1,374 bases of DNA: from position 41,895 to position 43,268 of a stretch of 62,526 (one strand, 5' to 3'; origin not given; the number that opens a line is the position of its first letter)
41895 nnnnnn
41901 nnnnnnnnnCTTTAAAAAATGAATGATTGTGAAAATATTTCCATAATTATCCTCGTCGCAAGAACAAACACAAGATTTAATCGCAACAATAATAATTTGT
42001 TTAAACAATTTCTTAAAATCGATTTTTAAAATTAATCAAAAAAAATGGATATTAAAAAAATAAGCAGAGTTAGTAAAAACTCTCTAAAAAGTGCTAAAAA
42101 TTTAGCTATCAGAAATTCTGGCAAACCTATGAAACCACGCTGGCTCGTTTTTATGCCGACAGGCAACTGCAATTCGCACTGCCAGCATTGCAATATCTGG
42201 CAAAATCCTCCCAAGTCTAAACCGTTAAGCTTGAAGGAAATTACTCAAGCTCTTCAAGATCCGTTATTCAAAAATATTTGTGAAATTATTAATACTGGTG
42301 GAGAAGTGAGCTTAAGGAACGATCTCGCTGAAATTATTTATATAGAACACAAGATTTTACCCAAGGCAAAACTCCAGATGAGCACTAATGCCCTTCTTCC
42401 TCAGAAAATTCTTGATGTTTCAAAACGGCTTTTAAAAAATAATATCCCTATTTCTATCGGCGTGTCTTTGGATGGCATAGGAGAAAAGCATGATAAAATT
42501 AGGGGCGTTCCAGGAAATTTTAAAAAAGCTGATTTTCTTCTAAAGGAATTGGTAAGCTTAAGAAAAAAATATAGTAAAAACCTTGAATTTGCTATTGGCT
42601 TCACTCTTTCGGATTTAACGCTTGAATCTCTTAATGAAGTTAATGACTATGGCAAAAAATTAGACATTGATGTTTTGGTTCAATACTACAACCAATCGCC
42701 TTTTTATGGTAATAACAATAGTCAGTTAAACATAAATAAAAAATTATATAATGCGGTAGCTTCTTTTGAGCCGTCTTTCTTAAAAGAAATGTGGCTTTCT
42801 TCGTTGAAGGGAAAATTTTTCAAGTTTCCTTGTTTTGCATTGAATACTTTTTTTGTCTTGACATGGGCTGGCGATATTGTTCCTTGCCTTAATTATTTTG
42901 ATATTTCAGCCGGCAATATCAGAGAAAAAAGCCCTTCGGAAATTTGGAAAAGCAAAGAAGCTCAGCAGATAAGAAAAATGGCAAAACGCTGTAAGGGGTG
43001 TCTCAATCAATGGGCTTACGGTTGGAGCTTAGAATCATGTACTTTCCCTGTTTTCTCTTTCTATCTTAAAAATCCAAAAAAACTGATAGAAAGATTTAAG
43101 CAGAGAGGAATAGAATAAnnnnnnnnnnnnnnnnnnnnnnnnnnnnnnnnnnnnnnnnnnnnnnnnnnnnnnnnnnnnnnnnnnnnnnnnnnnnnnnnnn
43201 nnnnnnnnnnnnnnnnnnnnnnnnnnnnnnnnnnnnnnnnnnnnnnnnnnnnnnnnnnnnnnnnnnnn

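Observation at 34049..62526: ~28-kb single-strand glycan assembly locus combining GDP-fucose and GDP-heptose pathways with heavy methylation and redox tailoring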

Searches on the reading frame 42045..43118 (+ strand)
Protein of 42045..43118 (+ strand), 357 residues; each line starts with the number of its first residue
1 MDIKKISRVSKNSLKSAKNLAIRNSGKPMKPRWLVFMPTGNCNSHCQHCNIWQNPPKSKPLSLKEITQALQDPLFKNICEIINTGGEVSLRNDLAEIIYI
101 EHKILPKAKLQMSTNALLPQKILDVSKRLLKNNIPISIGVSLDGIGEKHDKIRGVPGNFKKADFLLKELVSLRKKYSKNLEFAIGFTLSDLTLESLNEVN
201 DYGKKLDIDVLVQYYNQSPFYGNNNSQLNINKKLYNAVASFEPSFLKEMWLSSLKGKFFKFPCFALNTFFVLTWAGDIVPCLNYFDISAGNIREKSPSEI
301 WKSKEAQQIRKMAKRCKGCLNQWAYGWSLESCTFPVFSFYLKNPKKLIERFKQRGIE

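Call 6: search_protein_families(library=pfam, proteins=[window:42045-43118:+], max_evalue=0.001)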
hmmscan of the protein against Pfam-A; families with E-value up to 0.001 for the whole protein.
window:42045-43118:+ (357 aa): 2 families
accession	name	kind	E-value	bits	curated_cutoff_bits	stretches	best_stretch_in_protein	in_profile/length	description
PF04055.27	Radical_SAM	-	6.7e-14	52.8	29.5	1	38-169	3-136/166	Radical SAM superfamily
PF13186.11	SPASM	-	4.3e-12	46.6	21.5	1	263-319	1-66/67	Iron-sulfur cluster-binding domain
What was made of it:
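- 42045..43118 (+): Radical SAM enzyme with a SPASM/twitch C-terminal domain; substrate unknown, probably a sugar or nucleotide sugar. PF04055 and PF13186 (call 6).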

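Call 9: search_protein_families(library=ncbifam, proteins=[window:42045-43118:+], max_evalue=0.00001)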
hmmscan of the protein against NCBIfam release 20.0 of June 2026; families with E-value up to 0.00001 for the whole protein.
window:42045-43118:+ (357 aa): 29 families (the best 25 are shown)
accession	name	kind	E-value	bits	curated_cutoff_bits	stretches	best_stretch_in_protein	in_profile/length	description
TIGR04054.1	rSAM_NirJ1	equivalog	4.1e-18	65.2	650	1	33-216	37-210/387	putative heme d1 biosynthesis radical SAM protein NirJ1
TIGR04055.1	rSAM_NirJ2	equivalog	4.8e-17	62.5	500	1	39-205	7-163/326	putative heme d1 biosynthesis radical SAM protein NirJ2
TIGR03961.1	rSAM_PTO1314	hypoth_equivalog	5.3e-17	62.1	306.05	1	41-215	32-191/332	PTO1314 family radical SAM protein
TIGR04545.1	rSAM_ahbD_hemeb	equivalog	2.3e-16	60.2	500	1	39-207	7-166/339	heme b synthase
TIGR04546.1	rSAM_ahbC_deAc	equivalog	8.1e-16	57.8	650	1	34-214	41-211/390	12,18-didecarboxysiroheme deacetylase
TIGR04053.2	TIGR04053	equivalog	2.5e-14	53.3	395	1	30-214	6-184/366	TIGR04053 family radical SAM/SPASM domain-containing protein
TIGR04051.1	rSAM_NirJ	equivalog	5.6e-14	51.9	515.45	1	41-210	11-170/354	heme d1 biosynthesis radical SAM protein NirJ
NF033640.1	N_Twi_rSAM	subfamily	1.4e-13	50.7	170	1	44-240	123-335/398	twitch domain-containing radical SAM protein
TIGR04347.1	pseudo_SAM_Halo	equivalog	4.1e-13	49.3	525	1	33-222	39-218/390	TIGR04347 family pseudo-SAM/SPASM protein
TIGR04317.1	W_rSAM_matur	equivalog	9.3e-13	48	380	1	32-311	4-300/349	tungsten cofactor oxidoreductase radical SAM maturase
TIGR03913.1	rad_SAM_trio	equivalog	1.5e-12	46.6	591.75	1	31-194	18-170/477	GDL motif peptide-associated radical SAM/SPASM maturase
NF050035.1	rSAM_WgK_link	exception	1.4e-11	44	650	1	39-211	16-179/367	radical SAM/SPASM peptide maturase WgkB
TIGR04103.1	rSAM_nif11_3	equivalog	7.5e-11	41.3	725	1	33-169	6-137/412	nif11-class peptide radical SAM maturase 3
TIGR04133.1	rSAM_w_lipo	hypoth_equivalog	1e-10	41.1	425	1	30-201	22-187/350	TIGR04133 family radical SAM/SPASM protein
TIGR04250.1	SCM_rSAM_ScmE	equivalog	4.2e-10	39.1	400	1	37-197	8-159/358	SynChlorMet cassette radical SAM/SPASM protein ScmE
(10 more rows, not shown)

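Call 27: search_solved_structures(query=window:42045-43118:+, max_evalue=0.001)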
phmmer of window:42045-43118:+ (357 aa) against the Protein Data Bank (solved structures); distinct sequences matched with E-value up to 0.001: 1.
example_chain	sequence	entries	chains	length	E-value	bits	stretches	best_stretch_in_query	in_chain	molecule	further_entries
6efn_A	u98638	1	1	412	4.4e-09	39.2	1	36-185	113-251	Sporulation killing factor maturation protein SkfB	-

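Call 35: find_homologous_proteins(query=window:42045-43118:+, max_evalue=0.00001)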
Query window:42045-43118:+ (357 aa): 222 proteins with E <= 0.00001 among 3141 candidates; the best 120 are listed.
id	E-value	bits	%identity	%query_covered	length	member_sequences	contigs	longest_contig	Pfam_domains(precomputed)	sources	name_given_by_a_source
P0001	1.7e-239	812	100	100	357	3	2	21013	PF13186.12,PF04055.28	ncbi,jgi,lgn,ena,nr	ncbi:radical SAM protein [bacterium]|nr:MAG: radical SAM protein [bacterium]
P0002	8.8e-177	606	72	100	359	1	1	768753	PF13186.12,PF04055.28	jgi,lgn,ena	-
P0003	1.2e-143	497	60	100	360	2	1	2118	PF13186.12,PF04055.28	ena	-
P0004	9.6e-143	494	59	100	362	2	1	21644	PF13186.12,PF04055.28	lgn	-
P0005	4.0e-142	492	59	100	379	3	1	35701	PF13186.12,PF04055.28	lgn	-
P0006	3.4e-141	489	59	100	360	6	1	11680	PF13186.12,PF04055.28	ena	-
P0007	4.5e-139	482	58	100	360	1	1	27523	PF13186.12,PF04055.28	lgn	-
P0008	9.8e-137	474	65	90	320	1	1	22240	PF13186.12,PF04055.28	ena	-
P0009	5.2e-135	468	58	100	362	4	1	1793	PF13186.12,PF04055.28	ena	-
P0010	6.5e-118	412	52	97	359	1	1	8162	PF13186.12,PF04055.28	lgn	-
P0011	1.8e-117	411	53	98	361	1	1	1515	PF13186.12,PF04055.28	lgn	-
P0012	2.8e-117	410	52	97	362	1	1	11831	PF13186.12,PF04055.28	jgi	-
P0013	4.4e-117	409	51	98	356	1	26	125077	PF13186.12,PF04055.28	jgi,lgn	jgi:MoaA/NifB/PqqE/SkfB family radical SAM enzyme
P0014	2.6e-116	407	51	97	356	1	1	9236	PF13186.12,PF04055.28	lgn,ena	-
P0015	2.9e-116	407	52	98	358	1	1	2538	PF13186.12,PF04055.28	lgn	-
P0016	4.2e-116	406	51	98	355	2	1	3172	PF13186.12,PF04055.28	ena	-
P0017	6.7e-116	405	52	97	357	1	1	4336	PF13186.12,PF04055.28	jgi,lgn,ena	-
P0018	1.5e-115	404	51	98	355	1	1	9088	PF13186.12,PF04055.28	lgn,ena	-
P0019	9.3e-115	402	50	98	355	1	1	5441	PF13186.12,PF04055.28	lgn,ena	-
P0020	1.6e-114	401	50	98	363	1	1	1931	PF13186.12,PF04055.28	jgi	-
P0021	1.6e-114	401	51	98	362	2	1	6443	PF13186.12,PF04055.28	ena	-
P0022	7.1e-114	399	51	98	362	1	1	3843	PF13186.12,PF04055.28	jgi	-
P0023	1.3e-113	398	49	99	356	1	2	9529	PF13186.12,PF04055.28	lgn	-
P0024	1.9e-113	397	51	97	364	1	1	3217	PF13186.12,PF04055.28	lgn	-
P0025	4.8e-113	396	47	98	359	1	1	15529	PF13186.12,PF04055.28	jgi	-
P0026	5.4e-113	396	50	97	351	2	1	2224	PF13186.12,PF04055.28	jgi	-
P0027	1.4e-112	395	51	98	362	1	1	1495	PF13186.12,PF04055.28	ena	-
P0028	2.1e-111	391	51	95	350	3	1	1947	PF13186.12,PF04055.28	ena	-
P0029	3.3e-111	390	49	98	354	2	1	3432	PF13186.12,PF04055.28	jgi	-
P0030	3.7e-111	390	50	97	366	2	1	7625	PF13186.12,PF04055.28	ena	-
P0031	2.1e-110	387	49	98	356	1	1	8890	PF13186.12,PF04055.28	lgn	-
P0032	2.8e-110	387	50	98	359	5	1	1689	PF13186.12,PF04055.28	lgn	-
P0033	3.3e-110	387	49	99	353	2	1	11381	PF13186.12,PF04055.28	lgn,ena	-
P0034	9.5e-110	385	49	96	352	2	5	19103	PF13186.12,PF04055.28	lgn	-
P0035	1.1e-109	385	47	97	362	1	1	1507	PF13186.12,PF04055.28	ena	-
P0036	1.5e-109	385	49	98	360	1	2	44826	PF13186.12,PF04055.28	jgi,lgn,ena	-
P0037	2.7e-109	384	49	99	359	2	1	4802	PF13186.12,PF04055.28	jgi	jgi:MoaA/NifB/PqqE/SkfB family radical SAM enzyme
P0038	2.7e-109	384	49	97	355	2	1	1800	PF13186.12,PF04055.28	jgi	-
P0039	3.2e-109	383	49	97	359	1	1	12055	PF13186.12,PF04055.28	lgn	-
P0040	4.3e-109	383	49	100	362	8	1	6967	PF13186.12,PF04055.28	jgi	jgi:MoaA/NifB/PqqE/SkfB family radical SAM enzyme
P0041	5.8e-109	383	49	97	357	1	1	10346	PF13186.12,PF04055.28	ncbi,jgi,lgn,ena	-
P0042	7.4e-109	382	50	97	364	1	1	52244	PF13186.12,PF04055.28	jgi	-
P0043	9.8e-109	382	50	99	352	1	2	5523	PF13186.12,PF04055.28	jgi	jgi:MoaA/NifB/PqqE/SkfB family radical SAM enzyme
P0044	3.2e-108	380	50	97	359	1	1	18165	PF13186.12,PF04055.28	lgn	-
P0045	4.2e-108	380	48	98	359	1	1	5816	PF13186.12,PF04055.28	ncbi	-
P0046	4.9e-108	380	49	98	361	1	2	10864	PF13186.12,PF04055.28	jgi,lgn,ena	-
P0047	6.2e-108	379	49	98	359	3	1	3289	PF13186.12,PF04055.28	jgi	-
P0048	6.6e-108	379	47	98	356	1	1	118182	PF13186.12,PF04055.28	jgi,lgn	-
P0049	7.2e-108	379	49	98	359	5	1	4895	PF13186.12,PF04055.28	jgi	-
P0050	8.8e-108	379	47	98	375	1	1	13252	PF13186.12,PF04055.28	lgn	-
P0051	2.3e-107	377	49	96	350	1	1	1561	PF13186.12,PF04055.28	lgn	-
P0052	3.7e-107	377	49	97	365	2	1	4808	PF13186.12,PF04055.28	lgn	-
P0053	3.9e-107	377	50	97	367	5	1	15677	PF13186.12,PF04055.28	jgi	-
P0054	5.2e-107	376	48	97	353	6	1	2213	PF13186.12,PF04055.28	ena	-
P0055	7.6e-107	376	50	94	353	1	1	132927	PF13186.12,PF04055.28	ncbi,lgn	-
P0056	1.1e-106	375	48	96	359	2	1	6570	PF13186.12,PF04055.28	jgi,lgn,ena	-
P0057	2.1e-106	374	50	96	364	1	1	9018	PF13186.12,PF04055.28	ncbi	-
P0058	3.3e-106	374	48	96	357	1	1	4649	PF13186.12,PF04055.28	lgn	-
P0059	3.5e-106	374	50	90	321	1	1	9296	PF13186.12,PF04055.28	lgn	-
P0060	3.5e-106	374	49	97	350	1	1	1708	PF13186.12,PF04055.28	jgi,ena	-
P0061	4.7e-106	373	48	97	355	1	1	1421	PF13186.12,PF04055.28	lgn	-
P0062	4.7e-106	373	47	98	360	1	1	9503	PF13186.12,PF04055.28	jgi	jgi:MoaA/NifB/PqqE/SkfB family radical SAM enzyme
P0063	6.1e-106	373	47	98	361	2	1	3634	PF13186.12,PF04055.28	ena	-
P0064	6.2e-106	373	48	97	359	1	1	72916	PF13186.12,PF04055.28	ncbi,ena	-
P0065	7.6e-106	372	49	92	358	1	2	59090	PF13186.12,PF04055.28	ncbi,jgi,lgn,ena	ncbi:MAG: radical SAM protein [Patescibacteria group bacterium]|jgi:MoaA/NifB/PqqE/SkfB family radic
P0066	1.3e-105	372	48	97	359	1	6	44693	PF13186.12,PF04055.28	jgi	jgi:MoaA/NifB/PqqE/SkfB family radical SAM enzyme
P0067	2.4e-105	371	48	98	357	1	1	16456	PF13186.12,PF04055.28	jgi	jgi:MoaA/NifB/PqqE/SkfB family radical SAM enzyme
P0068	2.9e-105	371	48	97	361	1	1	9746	PF13186.12,PF04055.28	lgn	-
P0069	3.7e-105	370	47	99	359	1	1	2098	PF13186.12,PF04055.28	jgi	jgi:MoaA/NifB/PqqE/SkfB family radical SAM enzyme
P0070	6.3e-105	369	49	96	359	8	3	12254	PF13186.12,PF04055.28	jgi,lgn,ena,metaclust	metaclust:\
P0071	6.3e-105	369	49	99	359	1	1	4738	PF13186.12,PF04055.28,PF13353.12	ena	-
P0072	4.5e-104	367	48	98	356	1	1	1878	PF13186.12,PF04055.28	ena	-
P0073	5.4e-104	366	48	96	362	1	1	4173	PF13186.12,PF04055.28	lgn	-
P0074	6.6e-104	366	46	98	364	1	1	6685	PF13186.12,PF04055.28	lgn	-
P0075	8.2e-104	366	46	96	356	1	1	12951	PF13186.12,PF04055.28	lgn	-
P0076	1.2e-103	365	49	99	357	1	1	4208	PF13186.12,PF04055.28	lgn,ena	-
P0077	1.9e-103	364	47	98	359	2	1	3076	PF13186.12,PF04055.28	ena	-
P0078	2.6e-103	364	48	96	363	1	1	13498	PF13186.12,PF04055.28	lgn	-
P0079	8.8e-103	362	49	95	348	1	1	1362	PF13186.12,PF04055.28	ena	-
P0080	8.9e-103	362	48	94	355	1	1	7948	PF13186.12,PF04055.28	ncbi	-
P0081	1.0e-102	362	48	97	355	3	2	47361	PF13186.12,PF04055.28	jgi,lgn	-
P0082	4.8e-102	360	48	97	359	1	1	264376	PF13186.12,PF04055.28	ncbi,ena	-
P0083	6.2e-102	360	46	98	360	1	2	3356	PF13186.12,PF04055.28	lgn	-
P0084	1.0e-101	359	44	99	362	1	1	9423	PF13186.12,PF04055.28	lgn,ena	-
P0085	1.0e-101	359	47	96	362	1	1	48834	PF13186.12,PF04055.28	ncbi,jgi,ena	-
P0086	1.9e-101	358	47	93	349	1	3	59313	PF13186.12,PF04055.28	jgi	-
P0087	2.6e-101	358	48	95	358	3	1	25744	PF13186.12,PF04055.28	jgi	-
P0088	3.6e-101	357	46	94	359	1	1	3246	PF13186.12,PF04055.28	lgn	-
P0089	5.0e-101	357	46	97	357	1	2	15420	PF13186.12,PF04055.28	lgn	-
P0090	5.5e-101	356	47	96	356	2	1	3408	PF13186.12,PF04055.28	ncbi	-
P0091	6.1e-101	356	45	97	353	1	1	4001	PF13186.12,PF04055.28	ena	-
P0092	3.0e-100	354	48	95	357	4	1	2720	PF13186.12,PF04055.28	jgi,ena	-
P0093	7.8e-99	349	47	93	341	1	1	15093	PF13186.12,PF04055.28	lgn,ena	-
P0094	8.3e-99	349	48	94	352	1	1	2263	PF13186.12,PF04055.28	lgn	-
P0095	1.2e-98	349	46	96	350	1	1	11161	PF13186.12,PF04055.28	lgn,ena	-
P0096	1.3e-98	349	47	97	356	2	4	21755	PF13186.12,PF04055.28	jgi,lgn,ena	-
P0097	1.8e-98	348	44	96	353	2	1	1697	PF13186.12,PF04055.28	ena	-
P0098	2.4e-98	348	45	98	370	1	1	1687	PF13186.12,PF04055.28,PF13353.12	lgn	-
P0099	2.6e-98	348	46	94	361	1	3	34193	PF13186.12,PF04055.28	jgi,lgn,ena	-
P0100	1.2e-97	345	48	93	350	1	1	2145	PF13186.12,PF04055.28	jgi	-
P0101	1.3e-97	345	53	83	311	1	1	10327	PF13186.12,PF04055.28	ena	-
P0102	1.3e-97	345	48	97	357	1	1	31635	PF13186.12,PF04055.28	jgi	jgi:MoaA/NifB/PqqE/SkfB family radical SAM enzyme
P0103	4.9e-97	343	45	98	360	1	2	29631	PF13186.12,PF04055.28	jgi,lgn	-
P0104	6.8e-97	343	45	97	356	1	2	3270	PF13186.12,PF04055.28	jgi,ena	-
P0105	7.4e-97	343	46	98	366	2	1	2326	PF13186.12,PF04055.28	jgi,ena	-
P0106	9.4e-97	342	47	89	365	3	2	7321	PF13186.12,PF04055.28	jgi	jgi:MoaA/NifB/PqqE/SkfB family radical SAM enzyme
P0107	1.0e-96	342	45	92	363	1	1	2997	PF13186.12,PF04055.28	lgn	-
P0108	1.1e-96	342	44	94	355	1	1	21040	PF13186.12,PF04055.28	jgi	jgi:MoaA/NifB/PqqE/SkfB family radical SAM enzyme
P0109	1.5e-96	342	46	96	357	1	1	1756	PF13186.12,PF04055.28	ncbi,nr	ncbi:MAG: radical SAM protein [Candidatus Falkowbacteria bacterium]|nr:radical SAM protein [Candidat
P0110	2.6e-96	341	46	96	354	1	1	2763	PF13186.12,PF04055.28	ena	-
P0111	8.8e-96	339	48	91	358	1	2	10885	PF13186.12,PF04055.28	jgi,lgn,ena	-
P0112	3.2e-95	337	48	87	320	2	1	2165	PF13186.12,PF04055.28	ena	-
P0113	1.6e-94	335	47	94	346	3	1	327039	PF13186.12,PF04055.28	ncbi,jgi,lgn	ncbi:MAG: radical SAM protein [Dehalococcoidia bacterium]|jgi:MoaA/NifB/PqqE/SkfB family radical SAM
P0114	8.8e-94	333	45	95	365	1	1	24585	PF13186.12,PF04055.28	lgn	-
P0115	1.3e-93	332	43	97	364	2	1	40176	PF13186.12,PF04055.28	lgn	-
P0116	1.4e-93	332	45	97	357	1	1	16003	PF13186.12,PF04055.28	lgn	-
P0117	4.0e-93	331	48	91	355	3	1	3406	PF13186.12,PF04055.28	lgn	-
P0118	8.9e-93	329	47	90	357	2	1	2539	PF13186.12,PF04055.28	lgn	-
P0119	9.2e-93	329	45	97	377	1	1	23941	PF13186.12,PF04055.28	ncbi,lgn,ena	-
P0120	3.5e-92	327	46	89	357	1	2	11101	PF13186.12,PF04055.28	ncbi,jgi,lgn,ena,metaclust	metaclust:\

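Call 36: find_encoding_contigs(protein=P0002, flank=10000, max_places=2)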
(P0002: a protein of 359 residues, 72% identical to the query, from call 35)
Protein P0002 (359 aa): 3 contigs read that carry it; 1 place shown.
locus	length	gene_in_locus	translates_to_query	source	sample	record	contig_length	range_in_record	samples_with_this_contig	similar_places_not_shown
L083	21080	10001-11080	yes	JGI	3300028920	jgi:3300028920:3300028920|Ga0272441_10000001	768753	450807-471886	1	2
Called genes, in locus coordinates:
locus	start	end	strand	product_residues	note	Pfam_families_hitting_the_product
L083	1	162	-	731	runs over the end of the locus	PF04932:Wzy_C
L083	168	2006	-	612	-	PF04932:Wzy_C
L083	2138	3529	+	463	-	PF02397:Bac_transf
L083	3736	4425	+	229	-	PF00483:NTP_transferase, PF12804:NTP_transf_3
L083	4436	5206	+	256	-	PF02540:NAD_synthase, PF06508:QueC (faint)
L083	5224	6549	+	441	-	PF03446:NAD_binding_2 (faint), PF03721:UDPG_MGDP_dh_N, PF00984:UDPG_MGDP_dh, PF03720:UDPG_MGDP_dh_C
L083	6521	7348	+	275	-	PF13489:Methyltransf_23, PF05175:MTS (weak), PF13847:Methyltransf_31, PF08241:Methyltransf_11, PF08242:Methyltransf_12, PF13649:Methyltransf_25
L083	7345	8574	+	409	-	PF13477:Glyco_trans_4_2 (faint), PF13439:Glyco_transf_4, PF00534:Glycos_transf_1, PF13692:Glyco_trans_1_4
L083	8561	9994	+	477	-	PF01943:Polysacc_synt, PF03023:MurJ (faint), PF13440:Polysacc_synt_3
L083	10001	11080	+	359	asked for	PF04055:Radical_SAM, PF13186:SPASM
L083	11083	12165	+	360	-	PF20706:GT4-conflict (weak), PF00534:Glycos_transf_1, PF13692:Glyco_trans_1_4, PF13524:Glyco_trans_1_2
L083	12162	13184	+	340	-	PF13524:Glyco_trans_1_2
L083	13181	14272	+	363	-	PF01370:Epimerase, PF04321:RmlD_sub_bind, PF16363:GDP_Man_Dehyd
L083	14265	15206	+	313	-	PF01073:3Beta_HSD, PF01370:Epimerase, PF02719:Polysacc_synt_2 (faint), PF16363:GDP_Man_Dehyd, PF13460:NAD_binding_10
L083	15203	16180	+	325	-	PF02475:TRM5-TYW2_MTfase, PF05575:V_cholerae_RfbT, PF05050:Methyltransf_21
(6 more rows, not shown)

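Call 37: find_encoding_contigs(protein=P0113, flank=8000, max_places=1)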
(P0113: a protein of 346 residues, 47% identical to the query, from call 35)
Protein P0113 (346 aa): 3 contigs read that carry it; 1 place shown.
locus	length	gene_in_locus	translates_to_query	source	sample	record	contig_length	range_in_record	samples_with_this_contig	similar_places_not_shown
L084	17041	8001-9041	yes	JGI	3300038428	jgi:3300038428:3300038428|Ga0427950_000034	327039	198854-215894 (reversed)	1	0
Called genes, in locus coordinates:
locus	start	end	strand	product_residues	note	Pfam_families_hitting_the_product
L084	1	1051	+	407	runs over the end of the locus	PF01073:3Beta_HSD, PF01370:Epimerase, PF02719:Polysacc_synt_2 (weak), PF04321:RmlD_sub_bind, PF16363:GDP_Man_Dehyd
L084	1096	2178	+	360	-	PF13439:Glyco_transf_4, PF13579:Glyco_trans_4_4, PF00534:Glycos_transf_1, PF13692:Glyco_trans_1_4, PF13524:Glyco_trans_1_2 (weak)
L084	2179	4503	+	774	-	PF09971:DUF2206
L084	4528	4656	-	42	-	-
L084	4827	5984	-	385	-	PF13439:Glyco_transf_4, PF00982:Glyco_transf_20 (faint), PF20706:GT4-conflict, PF00534:Glycos_transf_1, PF13692:Glyco_trans_1_4, PF13524:Glyco_trans_1_2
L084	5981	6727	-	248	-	PF05050:Methyltransf_21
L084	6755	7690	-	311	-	PF00535:Glycos_transf_2, PF13641:Glyco_tranf_2_3, PF13632:Glyco_trans_2_3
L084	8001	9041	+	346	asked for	PF04055:Radical_SAM, PF13186:SPASM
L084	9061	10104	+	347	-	PF20706:GT4-conflict (weak), PF00534:Glycos_transf_1, PF13692:Glyco_trans_1_4, PF13524:Glyco_trans_1_2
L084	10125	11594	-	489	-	PF01943:Polysacc_synt, PF13440:Polysacc_synt_3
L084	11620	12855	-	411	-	PF08421:Methyltransf_13, PF13489:Methyltransf_23, PF08242:Methyltransf_12 (weak), PF08484:Methyltransf_14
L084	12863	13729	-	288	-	PF01370:Epimerase, PF02719:Polysacc_synt_2 (faint), PF04321:RmlD_sub_bind, PF16363:GDP_Man_Dehyd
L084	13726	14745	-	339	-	PF01073:3Beta_HSD, PF01370:Epimerase, PF02719:Polysacc_synt_2, PF04321:RmlD_sub_bind, PF07993:NAD_binding_4, PF16363:GDP_Man_Dehyd, PF13460:NAD_binding_10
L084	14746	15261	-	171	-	PF00908:dTDP_sugar_isom, PF14667:Polysacc_synt_C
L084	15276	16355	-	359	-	PF00483:NTP_transferase, PF12804:NTP_transf_3, PF24894:Hexapep_GlmU (faint), PF25084:LbH_EIF2B (weak), PF00132:Hexapep (faint), PF25087:GMPPB_C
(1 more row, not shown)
